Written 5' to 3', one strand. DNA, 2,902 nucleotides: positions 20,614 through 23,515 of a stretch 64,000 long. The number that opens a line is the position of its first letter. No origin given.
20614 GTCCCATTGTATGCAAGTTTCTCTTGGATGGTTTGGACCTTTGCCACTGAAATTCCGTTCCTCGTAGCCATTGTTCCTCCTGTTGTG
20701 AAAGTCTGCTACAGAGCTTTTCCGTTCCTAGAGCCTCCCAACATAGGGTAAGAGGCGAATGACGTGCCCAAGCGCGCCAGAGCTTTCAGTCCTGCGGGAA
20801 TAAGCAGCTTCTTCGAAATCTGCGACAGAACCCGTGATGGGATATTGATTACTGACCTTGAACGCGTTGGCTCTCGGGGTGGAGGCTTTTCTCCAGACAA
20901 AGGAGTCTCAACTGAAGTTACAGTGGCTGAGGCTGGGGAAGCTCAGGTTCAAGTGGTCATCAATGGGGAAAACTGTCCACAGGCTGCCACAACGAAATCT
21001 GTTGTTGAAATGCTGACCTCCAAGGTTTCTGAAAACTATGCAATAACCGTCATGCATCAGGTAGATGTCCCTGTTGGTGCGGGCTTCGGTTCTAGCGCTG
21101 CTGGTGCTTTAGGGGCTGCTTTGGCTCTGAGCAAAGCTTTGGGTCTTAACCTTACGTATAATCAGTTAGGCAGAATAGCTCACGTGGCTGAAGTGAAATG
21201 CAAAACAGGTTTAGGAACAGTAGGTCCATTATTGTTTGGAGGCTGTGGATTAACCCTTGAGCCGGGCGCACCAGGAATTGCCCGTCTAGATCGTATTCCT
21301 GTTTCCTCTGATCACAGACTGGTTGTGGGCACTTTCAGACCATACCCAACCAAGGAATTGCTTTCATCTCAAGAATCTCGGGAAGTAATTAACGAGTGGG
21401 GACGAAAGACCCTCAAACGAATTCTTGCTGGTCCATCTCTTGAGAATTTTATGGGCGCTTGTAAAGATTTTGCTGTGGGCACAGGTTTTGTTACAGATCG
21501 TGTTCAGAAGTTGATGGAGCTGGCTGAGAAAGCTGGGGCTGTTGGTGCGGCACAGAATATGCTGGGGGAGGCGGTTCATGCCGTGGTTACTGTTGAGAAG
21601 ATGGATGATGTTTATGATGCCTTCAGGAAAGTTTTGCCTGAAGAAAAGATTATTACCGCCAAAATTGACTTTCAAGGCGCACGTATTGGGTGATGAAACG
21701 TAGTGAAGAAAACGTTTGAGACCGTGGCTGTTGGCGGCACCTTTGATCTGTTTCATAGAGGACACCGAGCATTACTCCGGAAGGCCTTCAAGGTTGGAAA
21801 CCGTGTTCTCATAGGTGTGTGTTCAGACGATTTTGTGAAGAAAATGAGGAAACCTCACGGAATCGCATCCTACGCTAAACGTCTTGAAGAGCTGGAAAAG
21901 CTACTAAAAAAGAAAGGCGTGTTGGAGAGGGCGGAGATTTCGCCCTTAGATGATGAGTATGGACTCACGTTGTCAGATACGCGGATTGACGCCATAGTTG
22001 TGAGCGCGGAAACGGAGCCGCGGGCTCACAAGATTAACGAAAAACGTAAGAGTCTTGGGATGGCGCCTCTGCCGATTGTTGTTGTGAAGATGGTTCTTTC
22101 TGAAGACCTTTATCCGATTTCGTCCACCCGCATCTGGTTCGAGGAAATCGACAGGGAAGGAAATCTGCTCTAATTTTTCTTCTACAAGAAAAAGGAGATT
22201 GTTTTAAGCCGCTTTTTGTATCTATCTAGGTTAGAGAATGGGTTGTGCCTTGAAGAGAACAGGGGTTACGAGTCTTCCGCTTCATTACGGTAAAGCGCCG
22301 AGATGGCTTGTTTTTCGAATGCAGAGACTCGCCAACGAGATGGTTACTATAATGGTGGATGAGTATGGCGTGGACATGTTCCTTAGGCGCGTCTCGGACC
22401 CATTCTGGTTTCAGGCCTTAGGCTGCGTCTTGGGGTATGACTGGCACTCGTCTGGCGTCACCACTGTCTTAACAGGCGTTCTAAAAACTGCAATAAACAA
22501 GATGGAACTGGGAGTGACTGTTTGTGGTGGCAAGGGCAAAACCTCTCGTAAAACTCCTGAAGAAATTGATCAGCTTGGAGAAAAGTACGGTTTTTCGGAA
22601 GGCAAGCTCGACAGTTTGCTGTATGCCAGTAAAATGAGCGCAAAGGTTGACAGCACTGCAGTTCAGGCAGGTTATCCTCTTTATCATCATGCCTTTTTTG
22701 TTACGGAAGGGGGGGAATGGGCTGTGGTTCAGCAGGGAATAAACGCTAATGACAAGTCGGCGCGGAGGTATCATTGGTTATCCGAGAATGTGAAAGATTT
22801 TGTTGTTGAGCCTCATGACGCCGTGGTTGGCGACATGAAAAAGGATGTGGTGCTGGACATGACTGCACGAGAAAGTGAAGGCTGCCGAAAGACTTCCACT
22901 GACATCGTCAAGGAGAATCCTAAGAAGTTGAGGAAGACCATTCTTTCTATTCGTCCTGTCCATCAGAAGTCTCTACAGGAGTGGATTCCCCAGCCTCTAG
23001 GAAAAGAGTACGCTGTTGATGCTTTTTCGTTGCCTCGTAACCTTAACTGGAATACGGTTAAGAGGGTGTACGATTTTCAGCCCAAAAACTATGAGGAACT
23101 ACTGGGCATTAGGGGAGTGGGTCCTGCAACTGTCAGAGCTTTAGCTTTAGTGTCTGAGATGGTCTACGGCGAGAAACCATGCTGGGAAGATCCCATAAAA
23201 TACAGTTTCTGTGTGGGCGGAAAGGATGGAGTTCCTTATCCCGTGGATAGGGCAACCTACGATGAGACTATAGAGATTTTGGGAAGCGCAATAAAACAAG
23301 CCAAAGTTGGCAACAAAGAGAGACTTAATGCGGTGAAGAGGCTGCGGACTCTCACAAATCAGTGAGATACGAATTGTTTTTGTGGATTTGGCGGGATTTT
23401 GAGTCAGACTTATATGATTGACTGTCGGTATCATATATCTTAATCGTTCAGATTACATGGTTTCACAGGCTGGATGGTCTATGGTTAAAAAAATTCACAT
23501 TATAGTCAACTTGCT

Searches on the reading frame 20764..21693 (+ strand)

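Call 51: search_protein_families(library=pfam, proteins=[window:20764-21693:+], max_evalue=0.00001)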
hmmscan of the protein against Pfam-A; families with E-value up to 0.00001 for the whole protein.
window:20764-21693:+ (309 aa): 2 families
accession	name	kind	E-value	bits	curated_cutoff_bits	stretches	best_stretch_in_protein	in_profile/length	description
PF00288.32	GHMP_kinases_N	-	9.1e-11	42.3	22.3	1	78-160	4-87/87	GHMP kinases N terminal domain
PF22700.2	MVD-like_N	-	2e-09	37.7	27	1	49-140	36-129/157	Diphosphomevalonate decarboxylase-like N-terminal domain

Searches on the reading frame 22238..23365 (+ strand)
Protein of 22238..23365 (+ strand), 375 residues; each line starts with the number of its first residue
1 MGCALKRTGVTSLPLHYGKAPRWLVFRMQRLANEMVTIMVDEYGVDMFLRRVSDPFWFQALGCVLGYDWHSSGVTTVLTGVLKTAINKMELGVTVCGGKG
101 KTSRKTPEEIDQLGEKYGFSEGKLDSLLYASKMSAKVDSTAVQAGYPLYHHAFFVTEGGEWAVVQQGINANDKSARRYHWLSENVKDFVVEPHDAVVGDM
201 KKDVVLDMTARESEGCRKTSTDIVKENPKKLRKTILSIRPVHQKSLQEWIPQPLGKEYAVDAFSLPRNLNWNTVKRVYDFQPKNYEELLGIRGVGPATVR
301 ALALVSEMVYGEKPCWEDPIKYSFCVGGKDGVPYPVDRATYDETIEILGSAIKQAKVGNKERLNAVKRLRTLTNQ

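Call 51: search_protein_families(library=pfam, proteins=[window:22238-23365:+], max_evalue=0.00001)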
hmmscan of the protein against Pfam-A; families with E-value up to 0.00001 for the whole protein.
window:22238-23365:+ (375 aa): 1 family
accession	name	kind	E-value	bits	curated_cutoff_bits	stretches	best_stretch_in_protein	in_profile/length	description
PF05559.16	DUF763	-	2.3e-132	441.5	35.5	1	9-336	1-319/319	Protein of unknown function (DUF763)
